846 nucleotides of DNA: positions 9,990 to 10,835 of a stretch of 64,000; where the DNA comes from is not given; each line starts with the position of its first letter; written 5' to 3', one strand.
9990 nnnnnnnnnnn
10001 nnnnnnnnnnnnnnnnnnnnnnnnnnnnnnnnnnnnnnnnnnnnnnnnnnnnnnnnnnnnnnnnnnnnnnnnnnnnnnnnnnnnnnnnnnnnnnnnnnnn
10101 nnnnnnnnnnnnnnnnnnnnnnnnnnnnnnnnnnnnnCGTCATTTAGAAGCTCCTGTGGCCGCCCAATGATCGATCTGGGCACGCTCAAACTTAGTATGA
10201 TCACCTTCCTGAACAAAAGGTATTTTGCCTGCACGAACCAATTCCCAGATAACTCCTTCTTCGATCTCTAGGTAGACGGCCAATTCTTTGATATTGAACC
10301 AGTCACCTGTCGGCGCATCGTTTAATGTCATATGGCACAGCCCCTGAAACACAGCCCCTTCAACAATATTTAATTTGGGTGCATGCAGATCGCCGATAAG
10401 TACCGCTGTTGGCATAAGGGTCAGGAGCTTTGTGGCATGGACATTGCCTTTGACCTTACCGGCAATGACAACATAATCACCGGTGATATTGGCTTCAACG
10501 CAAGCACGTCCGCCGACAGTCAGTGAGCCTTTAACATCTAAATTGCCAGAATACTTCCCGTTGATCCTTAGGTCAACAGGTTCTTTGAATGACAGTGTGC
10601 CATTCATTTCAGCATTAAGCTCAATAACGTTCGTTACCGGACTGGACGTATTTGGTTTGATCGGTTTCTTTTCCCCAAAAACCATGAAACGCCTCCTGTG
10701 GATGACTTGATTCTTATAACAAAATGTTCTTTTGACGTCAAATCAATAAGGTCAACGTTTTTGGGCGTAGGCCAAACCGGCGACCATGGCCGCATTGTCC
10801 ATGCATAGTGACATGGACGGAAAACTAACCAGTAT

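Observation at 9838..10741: Bactofilin fused to an excisionase-type HTH, translationally coupled to a tail-anchored HTH protein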

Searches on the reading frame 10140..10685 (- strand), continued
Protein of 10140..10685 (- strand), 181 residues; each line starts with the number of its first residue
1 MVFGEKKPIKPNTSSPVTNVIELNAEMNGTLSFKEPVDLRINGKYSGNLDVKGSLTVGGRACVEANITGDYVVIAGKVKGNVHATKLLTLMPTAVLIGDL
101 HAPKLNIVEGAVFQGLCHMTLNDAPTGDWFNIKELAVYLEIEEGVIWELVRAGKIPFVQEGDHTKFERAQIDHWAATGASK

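Call 55: find_homologous_proteins(query=A5, max_evalue=1e-10)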
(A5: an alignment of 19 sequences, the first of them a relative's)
Query A5 (19 sequences) (180 aa, profile of the alignment): 2617 proteins with E <= 1e-10 among 5182 candidates; the best 120 are listed.
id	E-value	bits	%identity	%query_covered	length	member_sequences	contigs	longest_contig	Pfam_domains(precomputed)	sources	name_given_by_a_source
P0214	8.9e-68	245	51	94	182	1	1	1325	PF12728.14,PF04519.20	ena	-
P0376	1.4e-67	245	58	93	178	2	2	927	PF12728.14,PF04519.20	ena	-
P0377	2.5e-67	244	49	99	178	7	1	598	PF12728.14,PF04519.20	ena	-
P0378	3.8e-67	243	54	97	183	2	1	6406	PF12728.14,PF04519.20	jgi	-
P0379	6.6e-67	243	58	99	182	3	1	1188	PF12728.14,PF04519.20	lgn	-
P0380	6.6e-67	243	53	93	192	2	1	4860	PF12728.14,PF04519.20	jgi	jgi:excisionase family DNA binding protein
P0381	6.7e-67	243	50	97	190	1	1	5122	PF12728.14,PF04519.20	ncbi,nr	ncbi:MAG: polymer-forming cytoskeletal protein [Candidatus Omnitrophica bacterium]|nr:polymer-formin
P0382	6.7e-67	243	53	98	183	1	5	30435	PF12728.14,PF04519.20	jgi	-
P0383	7.2e-67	243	55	98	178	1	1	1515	PF12728.14,PF04519.20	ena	-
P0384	7.6e-67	242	50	99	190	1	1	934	PF12728.14,PF04519.20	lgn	-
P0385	8.9e-67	242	47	99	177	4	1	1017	PF12728.14,PF04519.20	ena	-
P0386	9.6e-67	242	50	94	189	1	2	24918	PF12728.14,PF04519.20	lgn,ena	-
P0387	1.1e-66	242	52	98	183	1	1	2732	PF12728.14,PF04519.20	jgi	jgi:excisionase family DNA binding protein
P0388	1.1e-66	242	55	95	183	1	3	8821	PF12728.14,PF04519.20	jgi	-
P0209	1.3e-66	242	100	100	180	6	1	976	PF12728.14,PF04519.20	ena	-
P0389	1.3e-66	242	51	98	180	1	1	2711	PF12728.14,PF04519.20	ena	-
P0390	1.6e-66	241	47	99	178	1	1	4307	PF12728.14,PF04519.20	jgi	jgi:excisionase family DNA binding protein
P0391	1.7e-66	241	53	93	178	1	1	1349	PF12728.14,PF04519.20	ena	-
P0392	1.8e-66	241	51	94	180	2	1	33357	PF12728.14,PF04519.20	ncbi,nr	ncbi:MAG: polymer-forming cytoskeletal protein [Candidatus Omnitrophica bacterium]|nr:polymer-formin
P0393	1.8e-66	241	51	97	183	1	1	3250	PF12728.14,PF04519.20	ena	-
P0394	1.8e-66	241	58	99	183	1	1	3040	PF12728.14,PF04519.20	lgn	-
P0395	1.8e-66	241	50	99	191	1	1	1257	PF12728.14,PF04519.20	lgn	-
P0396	1.9e-66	241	54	93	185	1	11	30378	PF12728.14,PF04519.20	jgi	jgi:excisionase family DNA binding protein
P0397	2.0e-66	241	48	99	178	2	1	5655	PF12728.14,PF04519.20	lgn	-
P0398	2.1e-66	241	49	99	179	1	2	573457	PF12728.14,PF04519.20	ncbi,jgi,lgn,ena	-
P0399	2.1e-66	241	49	93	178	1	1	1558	PF12728.14,PF04519.20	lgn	-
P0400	2.1e-66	241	51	98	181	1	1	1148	PF12728.14,PF04519.20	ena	-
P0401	2.4e-66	241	50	99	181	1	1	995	PF12728.14,PF04519.20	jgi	-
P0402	2.4e-66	241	57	93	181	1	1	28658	PF12728.14,PF04519.20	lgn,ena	-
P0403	2.7e-66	241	51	98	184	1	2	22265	PF12728.14,PF04519.20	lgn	-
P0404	2.8e-66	241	50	93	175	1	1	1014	PF12728.14,PF04519.20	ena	-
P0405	2.9e-66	241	46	97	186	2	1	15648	PF12728.14,PF04519.20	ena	-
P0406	2.9e-66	241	48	99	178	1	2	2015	PF12728.14,PF04519.20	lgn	-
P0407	3.1e-66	240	50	99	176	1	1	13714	PF12728.14,PF04519.20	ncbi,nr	ncbi:MAG: polymer-forming cytoskeletal protein [Candidatus Omnitrophota bacterium]|nr:polymer-formin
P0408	3.1e-66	240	53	93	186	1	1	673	PF12728.14,PF04519.20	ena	-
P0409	3.3e-66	240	49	97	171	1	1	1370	PF12728.14,PF04519.20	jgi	jgi:excisionase family DNA binding protein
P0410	3.5e-66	240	52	93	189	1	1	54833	PF12728.14,PF04519.20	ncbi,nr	ncbi:MAG: polymer-forming cytoskeletal protein [Candidatus Omnitrophica bacterium]|nr:polymer-formin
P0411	3.7e-66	240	51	98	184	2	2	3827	PF12728.14,PF04519.20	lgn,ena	-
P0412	3.9e-66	240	45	99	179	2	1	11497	PF12728.14,PF04519.20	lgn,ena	-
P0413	4.0e-66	240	50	99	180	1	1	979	PF12728.14,PF04519.20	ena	-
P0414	4.0e-66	240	51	97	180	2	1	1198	PF12728.14,PF04519.20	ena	-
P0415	4.1e-66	240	49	98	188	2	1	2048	PF12728.14,PF04519.20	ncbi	-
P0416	4.7e-66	240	51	93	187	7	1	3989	PF12728.14,PF04519.20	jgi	-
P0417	5.2e-66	240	47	99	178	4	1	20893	PF12728.14,PF04519.20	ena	-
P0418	5.2e-66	240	50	99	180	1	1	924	PF12728.14,PF04519.20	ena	-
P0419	5.3e-66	240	53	98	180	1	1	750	PF12728.14,PF04519.20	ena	-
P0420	5.8e-66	240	48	98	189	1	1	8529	PF12728.14,PF04519.20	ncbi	-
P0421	5.8e-66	240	51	97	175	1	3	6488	PF12728.14,PF04519.20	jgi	jgi:excisionase family DNA binding protein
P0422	5.9e-66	240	47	99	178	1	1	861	PF12728.14,PF04519.20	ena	-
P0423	6.4e-66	239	49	99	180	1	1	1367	PF12728.14,PF04519.20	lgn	-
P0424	6.9e-66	239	47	99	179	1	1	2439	PF12728.14,PF04519.20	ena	-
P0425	7.1e-66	239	50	99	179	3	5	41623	PF12728.14,PF04519.20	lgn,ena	-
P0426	7.2e-66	239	52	97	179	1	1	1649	PF12728.14,PF04519.20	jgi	jgi:excisionase family DNA binding protein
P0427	7.2e-66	239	47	97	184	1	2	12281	PF12728.14,PF04519.20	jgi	jgi:excisionase family DNA binding protein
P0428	7.6e-66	239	49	99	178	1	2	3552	PF12728.14,PF04519.20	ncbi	-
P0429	7.7e-66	239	53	97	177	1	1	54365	PF12728.14,PF04519.20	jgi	-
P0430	7.9e-66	239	48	99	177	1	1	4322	PF12728.14,PF04519.20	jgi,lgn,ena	-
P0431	9.2e-66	239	47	98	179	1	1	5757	PF12728.14,PF04519.20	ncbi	-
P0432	1.1e-65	239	50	94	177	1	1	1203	PF12728.14,PF04519.20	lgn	-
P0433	1.1e-65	239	51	96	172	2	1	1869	PF12728.14,PF04519.20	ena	-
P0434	1.2e-65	239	55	98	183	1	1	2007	PF12728.14,PF04519.20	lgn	-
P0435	1.2e-65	239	54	97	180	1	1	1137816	PF12728.14,PF04519.20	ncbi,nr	ncbi:MAG: polymer-forming cytoskeletal protein [Candidatus Omnitrophota bacterium]|nr:MAG: polymer-f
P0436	1.3e-65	238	50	94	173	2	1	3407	PF12728.14,PF04519.20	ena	-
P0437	1.3e-65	238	51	99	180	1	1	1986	PF12728.14,PF04519.20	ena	-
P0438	1.3e-65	238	49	93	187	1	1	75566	PF12728.14,PF04519.20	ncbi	-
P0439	1.4e-65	238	50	97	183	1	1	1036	PF12728.14,PF04519.20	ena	-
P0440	1.4e-65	238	48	99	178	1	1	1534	PF12728.14,PF04519.20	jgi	jgi:excisionase family DNA binding protein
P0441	1.5e-65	238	51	99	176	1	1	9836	PF12728.14,PF04519.20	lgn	-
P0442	1.5e-65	238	49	99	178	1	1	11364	PF12728.14,PF04519.20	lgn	-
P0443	1.5e-65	238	54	98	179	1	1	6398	PF12728.14,PF04519.20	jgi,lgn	jgi:excisionase family DNA binding protein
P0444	1.5e-65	238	48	99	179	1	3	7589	PF12728.14,PF04519.20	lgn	-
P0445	1.6e-65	238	62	100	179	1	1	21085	PF12728.14,PF04519.20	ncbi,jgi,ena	-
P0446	1.6e-65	238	46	99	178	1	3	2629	PF12728.14,PF04519.20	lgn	-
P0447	1.6e-65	238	49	94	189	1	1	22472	PF12728.14,PF04519.20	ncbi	-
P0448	1.7e-65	238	55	98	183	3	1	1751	PF12728.14,PF04519.20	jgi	jgi:excisionase family DNA binding protein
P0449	1.8e-65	238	49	99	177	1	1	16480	PF12728.14,PF04519.20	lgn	-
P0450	1.8e-65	238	53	98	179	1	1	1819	PF12728.14,PF04519.20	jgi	jgi:excisionase family DNA binding protein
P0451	1.8e-65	238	52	93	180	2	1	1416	PF12728.14,PF04519.20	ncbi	-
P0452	1.9e-65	238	48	99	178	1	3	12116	PF12728.14,PF04519.20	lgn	-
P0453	1.9e-65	238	50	93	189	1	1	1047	PF12728.14,PF04519.20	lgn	-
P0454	1.9e-65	238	53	96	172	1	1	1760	PF12728.14,PF04519.20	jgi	jgi:excisionase family DNA binding protein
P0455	1.9e-65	238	52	98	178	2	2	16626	PF12728.14,PF04519.20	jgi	-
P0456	1.9e-65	238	46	98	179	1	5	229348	PF12728.14,PF04519.20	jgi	-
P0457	2.0e-65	238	53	96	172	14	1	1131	PF12728.14,PF04519.20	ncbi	-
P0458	2.0e-65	238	49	99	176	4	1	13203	PF12728.14,PF04519.20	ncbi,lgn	-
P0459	2.1e-65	238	57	95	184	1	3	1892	PF12728.14,PF04519.20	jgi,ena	-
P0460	2.1e-65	238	53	98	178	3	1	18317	PF12728.14,PF04519.20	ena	-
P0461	2.2e-65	238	46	98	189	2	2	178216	PF12728.14,PF04519.20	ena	-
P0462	2.2e-65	238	49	99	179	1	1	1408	PF12728.14,PF04519.20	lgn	-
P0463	2.2e-65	238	49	99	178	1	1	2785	PF12728.14,PF04519.20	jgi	-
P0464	2.3e-65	238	49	99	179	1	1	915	PF12728.14,PF04519.20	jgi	-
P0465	2.3e-65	238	50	99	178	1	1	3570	PF12728.14,PF04519.20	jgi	jgi:excisionase family DNA binding protein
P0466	2.4e-65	238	52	99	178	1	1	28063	PF12728.14,PF04519.20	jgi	-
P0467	2.4e-65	238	52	99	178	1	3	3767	PF12728.14,PF04519.20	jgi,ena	-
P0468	2.4e-65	238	53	98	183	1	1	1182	PF12728.14,PF04519.20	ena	-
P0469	2.6e-65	237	55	99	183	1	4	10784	PF12728.14,PF04519.20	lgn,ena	-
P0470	2.6e-65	237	49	99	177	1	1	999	PF12728.14,PF04519.20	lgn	-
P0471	2.8e-65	237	52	94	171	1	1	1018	PF12728.14,PF04519.20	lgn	-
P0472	2.9e-65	237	47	99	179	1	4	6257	PF12728.14,PF04519.20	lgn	-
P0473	3.0e-65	237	45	92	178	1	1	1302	PF12728.14,PF04519.20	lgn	-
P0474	3.0e-65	237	49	94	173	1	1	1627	PF12728.14,PF04519.20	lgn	-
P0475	3.1e-65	237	46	99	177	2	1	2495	PF12728.14,PF04519.20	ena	-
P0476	3.2e-65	237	51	98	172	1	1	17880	PF12728.14,PF04519.20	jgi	-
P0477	3.2e-65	237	48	99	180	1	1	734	PF12728.14,PF04519.20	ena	-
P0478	3.3e-65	237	57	98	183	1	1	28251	PF12728.14,PF04519.20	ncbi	ncbi:MAG: polymer-forming cytoskeletal protein [Candidatus Omnitrophota bacterium]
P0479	3.3e-65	237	56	98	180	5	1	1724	PF12728.14,PF04519.20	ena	-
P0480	3.3e-65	237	49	93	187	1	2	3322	PF12728.14,PF04519.20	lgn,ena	-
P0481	3.4e-65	237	50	98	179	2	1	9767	PF12728.14,PF04519.20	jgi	-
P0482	3.4e-65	237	51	96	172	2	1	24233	PF12728.14,PF04519.20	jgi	-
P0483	3.4e-65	237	46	99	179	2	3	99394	PF12728.14,PF04519.20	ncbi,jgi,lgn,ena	jgi:excisionase family DNA binding protein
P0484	3.4e-65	237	49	99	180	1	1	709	PF12728.14,PF04519.20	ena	-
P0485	3.5e-65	237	46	98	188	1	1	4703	PF12728.14,PF04519.20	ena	-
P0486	3.5e-65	237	50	96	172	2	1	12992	PF12728.14,PF04519.20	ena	-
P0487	3.7e-65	237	48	94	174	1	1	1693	PF12728.14,PF04519.20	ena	-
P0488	3.8e-65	237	48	99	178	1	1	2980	PF12728.14,PF04519.20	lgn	-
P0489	3.8e-65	237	53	98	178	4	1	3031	PF12728.14,PF04519.20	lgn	-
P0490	3.8e-65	237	46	99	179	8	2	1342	PF12728.14,PF04519.20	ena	-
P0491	3.9e-65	237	52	97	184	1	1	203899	PF12728.14,PF04519.20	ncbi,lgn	-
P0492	4.0e-65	237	46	99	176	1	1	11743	PF12728.14,PF04519.20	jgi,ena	-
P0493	4.0e-65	237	53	96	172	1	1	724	PF12728.14,PF04519.20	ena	-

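Call 60: find_encoding_contigs(protein=P0367, flank=6000, max_places=2)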
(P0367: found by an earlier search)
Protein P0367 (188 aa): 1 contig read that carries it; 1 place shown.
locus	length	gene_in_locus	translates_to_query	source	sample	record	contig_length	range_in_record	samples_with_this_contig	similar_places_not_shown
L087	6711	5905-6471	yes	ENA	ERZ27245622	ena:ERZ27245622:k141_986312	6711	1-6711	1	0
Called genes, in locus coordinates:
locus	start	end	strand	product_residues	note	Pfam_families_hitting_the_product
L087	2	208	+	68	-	?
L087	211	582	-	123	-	PF13560:HTH_31, PF12844:HTH_19 (weak), PF01381:HTH_3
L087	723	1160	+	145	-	-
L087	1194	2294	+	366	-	PF25216:Volactin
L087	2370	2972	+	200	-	-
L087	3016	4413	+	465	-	PF00142:Fer4_NifH (weak), PF01656:CbiA, PF06564:CBP_BcsQ, PF09140:MipZ (faint), PF10609:ParA (faint), PF13614:AAA_31, PF16561:AMPK1_CBM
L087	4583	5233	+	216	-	-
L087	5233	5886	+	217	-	-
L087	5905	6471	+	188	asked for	PF04519:Bactofilin, PF12728:HTH_17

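Call 87: search_protein_families(library=padloc, proteins=[window:10140-10685:-], max_evalue=0.01)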
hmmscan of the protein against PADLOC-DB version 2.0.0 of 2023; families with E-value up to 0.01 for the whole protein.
window:10140-10685:- (181 aa): 1 family
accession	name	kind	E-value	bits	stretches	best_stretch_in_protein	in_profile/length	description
PDLC04133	mad1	-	3.8e-06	25.1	1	128-176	4-52/60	mads_1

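Call 88: search_protein_families(library=phrogs, proteins=[window:10140-10685:-], max_evalue=0.01)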
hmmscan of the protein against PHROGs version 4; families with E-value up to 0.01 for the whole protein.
window:10140-10685:- (181 aa): 5 families
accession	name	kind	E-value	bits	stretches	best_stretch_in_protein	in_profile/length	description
phrog_66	-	integration and excision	5.2e-05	24.1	1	119-178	83-143/412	excisionase and transcriptional regulator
phrog_7338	-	unknown function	0.00012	23.3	1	129-178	30-80/87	-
phrog_15534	-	DNA, RNA and nucleotide metabolism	0.0003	22.3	1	125-175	39-88/93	HTH DNA binding protein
phrog_6401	-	DNA, RNA and nucleotide metabolism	0.00032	21.5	1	123-160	3-40/64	DNA binding protein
phrog_668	-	DNA, RNA and nucleotide metabolism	0.003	18.3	1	128-176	62-111/181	HTH DNA binding protein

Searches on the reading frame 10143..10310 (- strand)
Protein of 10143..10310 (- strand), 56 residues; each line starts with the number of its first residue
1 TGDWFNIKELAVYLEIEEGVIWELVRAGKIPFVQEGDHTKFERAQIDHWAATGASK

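Call 68: search_solved_structures(query=A7, max_evalue=10, show_alignments=5)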
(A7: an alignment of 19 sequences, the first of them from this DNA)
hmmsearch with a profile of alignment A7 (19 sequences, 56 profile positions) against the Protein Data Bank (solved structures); distinct sequences matched with E-value up to 10: 11.
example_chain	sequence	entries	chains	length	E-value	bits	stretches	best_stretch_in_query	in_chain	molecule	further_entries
4j2n_A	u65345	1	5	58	0.022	17.7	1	6-47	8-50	Gp37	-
1y6u_A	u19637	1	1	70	0.1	15.6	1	4-47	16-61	Excisionase from transposon Tn916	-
6ama_A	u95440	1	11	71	0.15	15.1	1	5-35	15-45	Putative DNA-binding protein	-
6amk_A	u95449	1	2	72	0.16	14.9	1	6-35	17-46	Putative DNA-binding protein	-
8eml_B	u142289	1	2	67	0.22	14.5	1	9-36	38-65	GS homeobox 2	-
5i41_B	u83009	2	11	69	0.46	13.5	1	4-36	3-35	Chromosome-anchoring protein RacA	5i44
5w8y_A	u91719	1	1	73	0.57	13.2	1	6-34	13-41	protein XPH1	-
3bd1_A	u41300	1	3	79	0.98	12.4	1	6-34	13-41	Cro protein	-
4ri6_A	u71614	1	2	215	0.99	12.4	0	41-52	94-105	Phi class glutathione transferase GSTF1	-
4ri7_A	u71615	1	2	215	0.99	12.4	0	41-52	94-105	Phi class glutathione transferase GSTF1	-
4r6i_A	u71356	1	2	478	1.3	12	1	2-24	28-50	Anthrax toxin expression trans-acting positive regulator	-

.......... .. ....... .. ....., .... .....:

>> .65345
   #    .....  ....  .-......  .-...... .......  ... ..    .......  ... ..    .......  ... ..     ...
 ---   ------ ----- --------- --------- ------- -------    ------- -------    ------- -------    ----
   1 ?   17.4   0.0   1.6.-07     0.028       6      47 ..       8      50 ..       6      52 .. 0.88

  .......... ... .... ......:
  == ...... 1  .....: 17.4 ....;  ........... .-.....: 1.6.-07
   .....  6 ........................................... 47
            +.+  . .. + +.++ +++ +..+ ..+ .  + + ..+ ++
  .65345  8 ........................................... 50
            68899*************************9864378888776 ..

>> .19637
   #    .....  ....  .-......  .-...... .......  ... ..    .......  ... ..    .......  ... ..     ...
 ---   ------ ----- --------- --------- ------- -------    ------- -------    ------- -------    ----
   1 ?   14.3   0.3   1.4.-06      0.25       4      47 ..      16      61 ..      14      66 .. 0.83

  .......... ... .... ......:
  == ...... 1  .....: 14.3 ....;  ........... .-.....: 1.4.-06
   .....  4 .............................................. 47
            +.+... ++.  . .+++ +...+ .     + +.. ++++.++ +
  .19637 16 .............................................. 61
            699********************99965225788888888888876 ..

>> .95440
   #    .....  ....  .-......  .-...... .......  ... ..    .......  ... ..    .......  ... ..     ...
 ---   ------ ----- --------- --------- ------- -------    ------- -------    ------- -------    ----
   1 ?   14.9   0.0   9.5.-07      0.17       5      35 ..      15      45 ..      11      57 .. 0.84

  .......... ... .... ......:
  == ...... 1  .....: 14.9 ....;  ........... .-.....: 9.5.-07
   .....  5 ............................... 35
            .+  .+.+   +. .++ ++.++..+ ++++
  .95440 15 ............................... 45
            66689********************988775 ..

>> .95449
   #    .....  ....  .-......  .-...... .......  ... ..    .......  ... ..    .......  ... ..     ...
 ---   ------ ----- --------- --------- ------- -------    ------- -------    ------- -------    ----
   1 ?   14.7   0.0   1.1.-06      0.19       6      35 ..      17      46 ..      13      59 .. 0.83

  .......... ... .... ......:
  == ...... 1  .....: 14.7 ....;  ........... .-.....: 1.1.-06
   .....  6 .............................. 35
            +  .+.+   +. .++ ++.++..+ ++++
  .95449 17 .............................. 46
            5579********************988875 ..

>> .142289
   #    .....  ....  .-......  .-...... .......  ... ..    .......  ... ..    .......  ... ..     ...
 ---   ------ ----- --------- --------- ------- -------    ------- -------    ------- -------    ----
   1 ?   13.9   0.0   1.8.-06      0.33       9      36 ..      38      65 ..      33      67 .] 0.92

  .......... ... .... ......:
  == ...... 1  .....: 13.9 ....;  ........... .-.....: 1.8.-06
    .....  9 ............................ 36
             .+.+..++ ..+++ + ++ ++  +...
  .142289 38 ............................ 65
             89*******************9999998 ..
